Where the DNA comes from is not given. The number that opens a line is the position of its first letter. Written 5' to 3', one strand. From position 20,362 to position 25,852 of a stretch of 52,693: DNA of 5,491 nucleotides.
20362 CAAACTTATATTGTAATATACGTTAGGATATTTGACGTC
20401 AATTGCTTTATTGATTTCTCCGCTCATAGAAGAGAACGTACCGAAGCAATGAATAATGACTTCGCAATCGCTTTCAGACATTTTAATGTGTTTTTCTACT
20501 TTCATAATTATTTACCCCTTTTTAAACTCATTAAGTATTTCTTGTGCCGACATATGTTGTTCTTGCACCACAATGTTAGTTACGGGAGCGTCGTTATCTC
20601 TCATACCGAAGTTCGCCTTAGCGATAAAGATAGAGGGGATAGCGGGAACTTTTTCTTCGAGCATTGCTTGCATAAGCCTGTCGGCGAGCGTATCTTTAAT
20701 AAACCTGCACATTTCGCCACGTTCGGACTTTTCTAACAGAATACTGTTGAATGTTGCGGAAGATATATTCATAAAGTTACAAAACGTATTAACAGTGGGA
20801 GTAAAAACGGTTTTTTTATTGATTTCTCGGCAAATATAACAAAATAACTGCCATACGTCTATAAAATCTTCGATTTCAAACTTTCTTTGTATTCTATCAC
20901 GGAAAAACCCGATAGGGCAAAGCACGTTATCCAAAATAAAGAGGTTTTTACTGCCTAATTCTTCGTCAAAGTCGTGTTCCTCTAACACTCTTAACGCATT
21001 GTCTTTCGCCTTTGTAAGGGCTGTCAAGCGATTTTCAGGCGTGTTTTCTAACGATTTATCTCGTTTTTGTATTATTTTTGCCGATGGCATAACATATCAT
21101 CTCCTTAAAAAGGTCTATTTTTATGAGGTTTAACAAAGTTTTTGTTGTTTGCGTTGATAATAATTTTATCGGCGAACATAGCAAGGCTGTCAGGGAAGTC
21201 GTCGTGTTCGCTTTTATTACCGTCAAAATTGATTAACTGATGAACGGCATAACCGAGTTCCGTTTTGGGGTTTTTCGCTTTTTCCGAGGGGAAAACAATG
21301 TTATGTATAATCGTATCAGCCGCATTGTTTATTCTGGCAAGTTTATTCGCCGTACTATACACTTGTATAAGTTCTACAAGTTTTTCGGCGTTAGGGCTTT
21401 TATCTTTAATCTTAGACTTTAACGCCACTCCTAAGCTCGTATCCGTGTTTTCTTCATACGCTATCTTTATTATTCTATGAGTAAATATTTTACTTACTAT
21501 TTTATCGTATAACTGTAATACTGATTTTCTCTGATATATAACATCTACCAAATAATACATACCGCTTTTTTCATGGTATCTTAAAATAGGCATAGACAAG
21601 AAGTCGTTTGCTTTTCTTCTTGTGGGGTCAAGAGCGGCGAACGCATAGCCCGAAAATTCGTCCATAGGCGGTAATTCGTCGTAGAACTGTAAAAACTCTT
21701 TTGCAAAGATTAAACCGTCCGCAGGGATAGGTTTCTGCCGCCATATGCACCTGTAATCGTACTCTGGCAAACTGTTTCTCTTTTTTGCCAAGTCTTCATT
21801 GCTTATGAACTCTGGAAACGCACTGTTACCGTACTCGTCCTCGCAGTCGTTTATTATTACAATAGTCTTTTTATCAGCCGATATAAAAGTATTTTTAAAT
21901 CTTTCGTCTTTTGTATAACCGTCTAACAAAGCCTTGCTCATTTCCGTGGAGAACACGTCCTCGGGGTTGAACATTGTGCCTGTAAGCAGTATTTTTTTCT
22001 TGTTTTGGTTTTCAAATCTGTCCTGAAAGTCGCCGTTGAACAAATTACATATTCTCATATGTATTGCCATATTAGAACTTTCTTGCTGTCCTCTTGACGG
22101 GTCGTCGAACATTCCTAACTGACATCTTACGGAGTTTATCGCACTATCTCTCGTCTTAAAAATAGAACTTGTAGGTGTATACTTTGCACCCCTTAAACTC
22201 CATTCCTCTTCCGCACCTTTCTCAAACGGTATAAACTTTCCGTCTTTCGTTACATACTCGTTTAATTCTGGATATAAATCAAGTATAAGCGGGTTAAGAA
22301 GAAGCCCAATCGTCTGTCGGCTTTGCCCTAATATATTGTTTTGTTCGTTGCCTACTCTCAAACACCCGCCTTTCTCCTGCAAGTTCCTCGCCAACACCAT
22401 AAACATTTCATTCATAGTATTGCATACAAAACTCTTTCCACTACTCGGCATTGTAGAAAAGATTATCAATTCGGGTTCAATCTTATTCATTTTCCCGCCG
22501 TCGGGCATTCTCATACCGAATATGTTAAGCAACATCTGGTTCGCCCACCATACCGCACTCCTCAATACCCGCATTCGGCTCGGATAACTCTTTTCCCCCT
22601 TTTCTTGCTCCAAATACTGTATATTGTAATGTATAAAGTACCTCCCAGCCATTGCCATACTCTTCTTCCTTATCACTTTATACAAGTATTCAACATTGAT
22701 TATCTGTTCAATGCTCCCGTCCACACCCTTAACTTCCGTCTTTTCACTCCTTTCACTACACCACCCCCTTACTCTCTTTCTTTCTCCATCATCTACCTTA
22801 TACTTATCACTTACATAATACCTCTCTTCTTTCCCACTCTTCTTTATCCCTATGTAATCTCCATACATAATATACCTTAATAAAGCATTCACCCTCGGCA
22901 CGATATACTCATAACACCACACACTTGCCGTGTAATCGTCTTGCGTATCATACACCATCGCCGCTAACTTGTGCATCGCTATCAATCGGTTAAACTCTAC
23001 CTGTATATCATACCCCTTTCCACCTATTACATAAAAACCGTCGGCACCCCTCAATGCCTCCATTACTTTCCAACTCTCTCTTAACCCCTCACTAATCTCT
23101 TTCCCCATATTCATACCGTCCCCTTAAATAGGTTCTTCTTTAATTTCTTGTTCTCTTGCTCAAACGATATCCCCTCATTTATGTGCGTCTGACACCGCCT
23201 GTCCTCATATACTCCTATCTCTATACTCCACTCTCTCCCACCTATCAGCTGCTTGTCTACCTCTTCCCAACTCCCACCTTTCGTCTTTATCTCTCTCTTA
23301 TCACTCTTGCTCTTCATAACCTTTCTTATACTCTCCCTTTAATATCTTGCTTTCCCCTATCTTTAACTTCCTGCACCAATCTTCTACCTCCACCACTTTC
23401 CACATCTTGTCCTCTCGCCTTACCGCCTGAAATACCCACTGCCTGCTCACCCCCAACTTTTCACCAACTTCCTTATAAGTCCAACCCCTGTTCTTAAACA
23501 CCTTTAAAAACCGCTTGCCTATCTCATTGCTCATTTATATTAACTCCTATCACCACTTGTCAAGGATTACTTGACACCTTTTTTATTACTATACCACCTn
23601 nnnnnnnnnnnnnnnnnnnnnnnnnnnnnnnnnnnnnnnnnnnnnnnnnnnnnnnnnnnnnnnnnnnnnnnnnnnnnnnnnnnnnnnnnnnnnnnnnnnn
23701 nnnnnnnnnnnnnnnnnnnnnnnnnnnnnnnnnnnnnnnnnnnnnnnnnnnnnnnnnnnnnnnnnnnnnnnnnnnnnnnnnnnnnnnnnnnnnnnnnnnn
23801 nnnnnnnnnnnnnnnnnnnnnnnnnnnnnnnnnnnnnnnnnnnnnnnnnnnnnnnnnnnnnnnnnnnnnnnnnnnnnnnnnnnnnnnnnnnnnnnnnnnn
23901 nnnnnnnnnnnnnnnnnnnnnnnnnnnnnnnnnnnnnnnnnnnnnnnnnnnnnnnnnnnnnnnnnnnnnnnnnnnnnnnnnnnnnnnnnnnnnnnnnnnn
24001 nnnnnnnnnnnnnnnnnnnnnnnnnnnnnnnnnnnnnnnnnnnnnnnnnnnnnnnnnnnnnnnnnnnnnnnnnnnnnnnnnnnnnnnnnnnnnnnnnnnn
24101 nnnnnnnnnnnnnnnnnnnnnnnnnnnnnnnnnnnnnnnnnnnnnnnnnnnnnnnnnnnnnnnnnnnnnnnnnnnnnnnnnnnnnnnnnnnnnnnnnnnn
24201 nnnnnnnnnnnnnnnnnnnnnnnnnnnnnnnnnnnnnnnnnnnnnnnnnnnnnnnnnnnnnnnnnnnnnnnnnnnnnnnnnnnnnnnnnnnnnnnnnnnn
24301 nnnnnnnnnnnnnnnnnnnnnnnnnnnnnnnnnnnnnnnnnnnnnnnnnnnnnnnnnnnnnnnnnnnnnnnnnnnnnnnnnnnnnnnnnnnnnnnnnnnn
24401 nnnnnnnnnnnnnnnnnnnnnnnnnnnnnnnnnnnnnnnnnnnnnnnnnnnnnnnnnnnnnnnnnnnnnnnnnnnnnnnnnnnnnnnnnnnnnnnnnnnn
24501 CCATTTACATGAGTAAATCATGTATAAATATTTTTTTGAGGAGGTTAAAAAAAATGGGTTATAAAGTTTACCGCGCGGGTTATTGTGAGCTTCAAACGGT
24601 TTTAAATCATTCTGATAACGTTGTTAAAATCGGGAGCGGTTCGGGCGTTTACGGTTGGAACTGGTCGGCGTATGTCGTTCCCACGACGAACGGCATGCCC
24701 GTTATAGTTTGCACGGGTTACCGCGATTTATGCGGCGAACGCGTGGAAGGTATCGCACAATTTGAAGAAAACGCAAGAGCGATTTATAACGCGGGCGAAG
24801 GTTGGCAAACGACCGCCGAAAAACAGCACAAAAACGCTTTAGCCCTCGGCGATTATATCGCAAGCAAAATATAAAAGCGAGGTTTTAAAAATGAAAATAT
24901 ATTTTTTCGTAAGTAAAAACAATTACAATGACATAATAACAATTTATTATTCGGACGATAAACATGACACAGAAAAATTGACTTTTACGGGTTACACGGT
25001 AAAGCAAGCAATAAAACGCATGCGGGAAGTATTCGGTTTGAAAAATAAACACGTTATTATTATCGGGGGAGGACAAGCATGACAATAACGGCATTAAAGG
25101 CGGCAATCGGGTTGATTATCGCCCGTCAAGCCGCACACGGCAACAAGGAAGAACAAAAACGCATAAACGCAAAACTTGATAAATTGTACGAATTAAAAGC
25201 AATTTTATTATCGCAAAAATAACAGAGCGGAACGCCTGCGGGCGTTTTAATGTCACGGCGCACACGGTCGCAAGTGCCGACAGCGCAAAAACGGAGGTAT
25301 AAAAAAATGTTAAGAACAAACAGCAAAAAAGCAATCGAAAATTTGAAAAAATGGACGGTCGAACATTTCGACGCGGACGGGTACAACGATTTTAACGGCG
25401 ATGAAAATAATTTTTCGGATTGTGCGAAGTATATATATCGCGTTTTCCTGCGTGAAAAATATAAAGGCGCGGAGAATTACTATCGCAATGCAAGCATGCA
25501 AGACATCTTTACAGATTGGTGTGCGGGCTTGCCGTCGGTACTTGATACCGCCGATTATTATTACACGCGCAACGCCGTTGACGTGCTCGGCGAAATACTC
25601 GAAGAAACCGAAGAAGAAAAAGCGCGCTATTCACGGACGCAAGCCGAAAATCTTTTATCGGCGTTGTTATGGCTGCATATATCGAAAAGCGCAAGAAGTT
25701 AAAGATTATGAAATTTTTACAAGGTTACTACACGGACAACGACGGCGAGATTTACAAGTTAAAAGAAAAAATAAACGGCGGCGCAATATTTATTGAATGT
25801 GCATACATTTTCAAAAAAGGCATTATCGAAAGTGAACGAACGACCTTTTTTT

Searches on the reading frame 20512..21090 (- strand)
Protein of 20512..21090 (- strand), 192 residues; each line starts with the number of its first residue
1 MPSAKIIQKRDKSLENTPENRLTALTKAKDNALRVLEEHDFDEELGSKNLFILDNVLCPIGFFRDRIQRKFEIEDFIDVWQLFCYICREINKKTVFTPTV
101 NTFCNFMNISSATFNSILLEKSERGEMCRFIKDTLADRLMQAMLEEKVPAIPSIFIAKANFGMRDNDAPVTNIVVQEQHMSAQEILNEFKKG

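Call 42: search_protein_families(library=phrogs, proteins=[window:20512-21090:-], max_evalue=0.001)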
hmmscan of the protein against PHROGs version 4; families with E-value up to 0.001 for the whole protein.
window:20512-21090:- (192 aa): 1 family
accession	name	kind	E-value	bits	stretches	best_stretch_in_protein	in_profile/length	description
phrog_606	-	head and packaging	6.3e-05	24.1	1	94-180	66-147/167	terminase small subunit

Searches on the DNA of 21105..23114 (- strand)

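Call 82: search_rna_families(sources=[L002, L005, L036, L037, L048, L033], threshold=evalue, max_evalue=1)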
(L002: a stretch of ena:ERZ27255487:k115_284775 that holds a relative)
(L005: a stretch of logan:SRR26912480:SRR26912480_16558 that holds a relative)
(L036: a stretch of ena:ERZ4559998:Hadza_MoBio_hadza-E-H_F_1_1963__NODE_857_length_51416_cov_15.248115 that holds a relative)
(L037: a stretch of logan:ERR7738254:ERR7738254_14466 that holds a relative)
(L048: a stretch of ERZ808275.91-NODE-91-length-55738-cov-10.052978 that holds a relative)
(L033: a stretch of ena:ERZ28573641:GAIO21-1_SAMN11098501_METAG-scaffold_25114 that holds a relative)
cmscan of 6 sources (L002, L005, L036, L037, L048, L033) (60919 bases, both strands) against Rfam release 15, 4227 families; matches with E-value up to 1: 4.
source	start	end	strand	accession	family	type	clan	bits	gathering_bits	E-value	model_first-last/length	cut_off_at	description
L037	1266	1325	-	RF02684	Twister-P5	Gene; ribozyme;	CL00120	43.9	37.6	7.1e-06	1-58/58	no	Type-P5 twister ribozyme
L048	3144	3203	-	RF02684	Twister-P5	Gene; ribozyme;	CL00120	43.9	37.6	7.1e-06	1-58/58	no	Type-P5 twister ribozyme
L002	3577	3636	-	RF02684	Twister-P5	Gene; ribozyme;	CL00120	38.6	37.6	0.00016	1-58/58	no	Type-P5 twister ribozyme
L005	2369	2419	-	RF02684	Twister-P5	Gene; ribozyme;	CL00120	26.7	37.6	0.18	1-58/58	no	Type-P5 twister ribozyme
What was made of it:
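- On Any Rfam 15 family (including GOLLD, ROOL, HEARO, raiA, 6S, tmRNA, group I/II introns, T-box, riboswitches, small ribozymes): Five divergent homologues at E<=1 give nothing in the locus (call 82).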

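Call 84: search_dna_similar(query=L036:2485-2674:-, collection=phages, mode=distant, max_evalue=0.1, max_rows=10)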
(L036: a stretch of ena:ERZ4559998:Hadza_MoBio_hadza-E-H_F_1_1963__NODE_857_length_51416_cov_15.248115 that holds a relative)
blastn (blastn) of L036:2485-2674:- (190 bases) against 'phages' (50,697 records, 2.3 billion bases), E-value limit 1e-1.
No match.

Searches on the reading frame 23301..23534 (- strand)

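Call 18: search_protein_families(library=pfam, proteins=[window:23301-23534:-], max_evalue=0.01)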
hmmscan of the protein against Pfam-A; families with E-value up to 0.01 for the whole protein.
window:23301-23534:- (77 aa): 5 families
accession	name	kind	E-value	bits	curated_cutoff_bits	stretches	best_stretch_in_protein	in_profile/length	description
PF13384.12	HTH_23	-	1.7e-06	28.1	24.6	1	10-40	11-40/50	Homeodomain-like domain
PF04545.22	Sigma70_r4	-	1.6e-05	24.7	24.1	1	9-39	17-42/50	Sigma-70, region 4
PF13560.12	HTH_31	-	0.0028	18.4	27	1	15-34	12-31/64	Helix-turn-helix domain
PF12244.13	DUF3606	-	0.003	17.8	24.3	0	48-64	19-35/54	Protein of unknown function (DUF3606)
PF01381.28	HTH_3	-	0.0059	17.1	23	0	14-32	6-24/55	Helix-turn-helix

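Call 42: search_protein_families(library=phrogs, proteins=[window:23301-23534:-], max_evalue=0.001)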
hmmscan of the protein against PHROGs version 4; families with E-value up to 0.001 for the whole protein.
window:23301-23534:- (77 aa): 4 families
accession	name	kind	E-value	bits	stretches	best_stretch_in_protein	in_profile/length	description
phrog_6223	-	transcription regulation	4.8e-05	24.3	1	10-38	11-38/73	transcriptional repressor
phrog_2328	-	transcription regulation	0.00028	21.7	1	4-58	15-68/128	transcriptional repressor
phrog_686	-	DNA, RNA and nucleotide metabolism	0.0003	22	1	14-42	45-73/76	HTH DNA binding protein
phrog_4779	-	transcription regulation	0.00041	21.8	1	8-55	6-57/98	transcriptional regulator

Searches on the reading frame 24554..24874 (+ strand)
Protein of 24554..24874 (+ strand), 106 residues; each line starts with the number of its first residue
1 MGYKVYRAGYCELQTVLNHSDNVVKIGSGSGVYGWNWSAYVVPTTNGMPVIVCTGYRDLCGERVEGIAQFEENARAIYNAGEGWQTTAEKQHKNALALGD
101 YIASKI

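Call 16: find_related_loci(query=window:24554-24874:+, collection=viral_contigs, flank=4000)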
Query window:24554-24874:+ (106 aa) in viral_contigs; peptide patterns used: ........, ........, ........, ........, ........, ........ (x = any residue, [..] = any of these).
5 stretches matched a pattern, but none encodes a relative of the query by tblastn (E <= 1e-3).

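Call 18: search_protein_families(library=pfam, proteins=[window:24554-24874:+], max_evalue=0.01)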
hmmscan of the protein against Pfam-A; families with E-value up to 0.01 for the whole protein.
window:24554-24874:+ (106 aa): 0 families

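Call 39: find_encoding_contigs(protein=window:24554-24874:+, flank=3000, max_places=10)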
Protein window:24554-24874:+ (106 aa): 18 contigs read that carry it; 10 places shown.
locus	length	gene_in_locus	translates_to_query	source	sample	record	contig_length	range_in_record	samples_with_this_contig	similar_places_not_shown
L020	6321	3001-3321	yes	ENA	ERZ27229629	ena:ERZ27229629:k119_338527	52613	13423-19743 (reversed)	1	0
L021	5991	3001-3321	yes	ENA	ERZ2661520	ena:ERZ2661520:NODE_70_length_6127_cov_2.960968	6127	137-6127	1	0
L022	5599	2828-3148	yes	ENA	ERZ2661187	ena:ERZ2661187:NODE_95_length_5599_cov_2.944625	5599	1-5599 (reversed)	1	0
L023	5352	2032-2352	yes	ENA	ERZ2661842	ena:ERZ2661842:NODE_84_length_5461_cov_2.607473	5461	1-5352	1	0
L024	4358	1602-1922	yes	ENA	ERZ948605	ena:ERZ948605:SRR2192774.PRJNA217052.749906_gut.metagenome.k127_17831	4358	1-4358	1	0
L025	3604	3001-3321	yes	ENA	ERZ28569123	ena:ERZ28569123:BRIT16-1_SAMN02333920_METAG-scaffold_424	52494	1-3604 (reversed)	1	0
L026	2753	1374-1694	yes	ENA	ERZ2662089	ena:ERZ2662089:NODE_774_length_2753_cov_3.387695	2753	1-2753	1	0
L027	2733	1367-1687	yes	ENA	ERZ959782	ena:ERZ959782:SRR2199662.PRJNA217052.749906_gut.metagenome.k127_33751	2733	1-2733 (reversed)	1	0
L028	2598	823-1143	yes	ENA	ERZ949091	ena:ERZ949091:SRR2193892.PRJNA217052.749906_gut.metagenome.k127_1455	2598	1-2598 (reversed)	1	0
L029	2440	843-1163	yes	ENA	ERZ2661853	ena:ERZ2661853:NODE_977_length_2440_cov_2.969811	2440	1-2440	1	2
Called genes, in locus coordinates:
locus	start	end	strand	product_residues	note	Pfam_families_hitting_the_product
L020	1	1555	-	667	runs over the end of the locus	-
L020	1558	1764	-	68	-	-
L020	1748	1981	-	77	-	PF04545:Sigma70_r4 (faint), PF13384:HTH_23 (weak)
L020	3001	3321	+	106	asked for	-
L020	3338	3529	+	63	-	-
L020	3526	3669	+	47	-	-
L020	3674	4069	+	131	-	-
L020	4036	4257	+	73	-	-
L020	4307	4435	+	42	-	-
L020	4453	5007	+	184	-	-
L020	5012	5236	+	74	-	-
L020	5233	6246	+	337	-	PF01580:FtsK_SpoIIIE, PF04665:Pox_A32 (faint), PF13401:AAA_22 (weak), PF01580:FtsK_SpoIIIE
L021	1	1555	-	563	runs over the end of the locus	?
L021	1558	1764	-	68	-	-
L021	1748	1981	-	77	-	PF04545:Sigma70_r4 (faint), PF13384:HTH_23 (weak)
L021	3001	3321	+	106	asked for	-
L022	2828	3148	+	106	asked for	-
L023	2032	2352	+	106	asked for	-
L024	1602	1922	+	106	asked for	-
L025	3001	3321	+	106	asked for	-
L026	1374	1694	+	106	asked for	-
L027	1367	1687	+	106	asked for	-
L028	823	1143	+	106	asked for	-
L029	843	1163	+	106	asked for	-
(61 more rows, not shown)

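Call 42: search_protein_families(library=phrogs, proteins=[window:24554-24874:+], max_evalue=0.001)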
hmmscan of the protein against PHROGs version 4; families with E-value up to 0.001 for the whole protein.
window:24554-24874:+ (106 aa): 0 families

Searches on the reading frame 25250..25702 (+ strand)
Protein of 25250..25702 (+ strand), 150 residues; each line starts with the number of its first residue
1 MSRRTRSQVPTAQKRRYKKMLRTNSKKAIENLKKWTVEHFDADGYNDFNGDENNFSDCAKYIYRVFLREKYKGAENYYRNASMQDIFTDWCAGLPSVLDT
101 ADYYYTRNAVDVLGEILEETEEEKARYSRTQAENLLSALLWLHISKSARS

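Call 18: search_protein_families(library=pfam, proteins=[window:25250-25702:+], max_evalue=0.01)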
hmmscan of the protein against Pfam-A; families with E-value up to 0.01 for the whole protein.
window:25250-25702:+ (150 aa): 0 families

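Call 42: search_protein_families(library=phrogs, proteins=[window:25250-25702:+], max_evalue=0.001)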
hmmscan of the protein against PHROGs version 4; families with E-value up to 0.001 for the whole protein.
window:25250-25702:+ (150 aa): 1 family
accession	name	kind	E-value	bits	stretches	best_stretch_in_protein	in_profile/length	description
phrog_11100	-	unknown function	0.00022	22.1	1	25-128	2-98/123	-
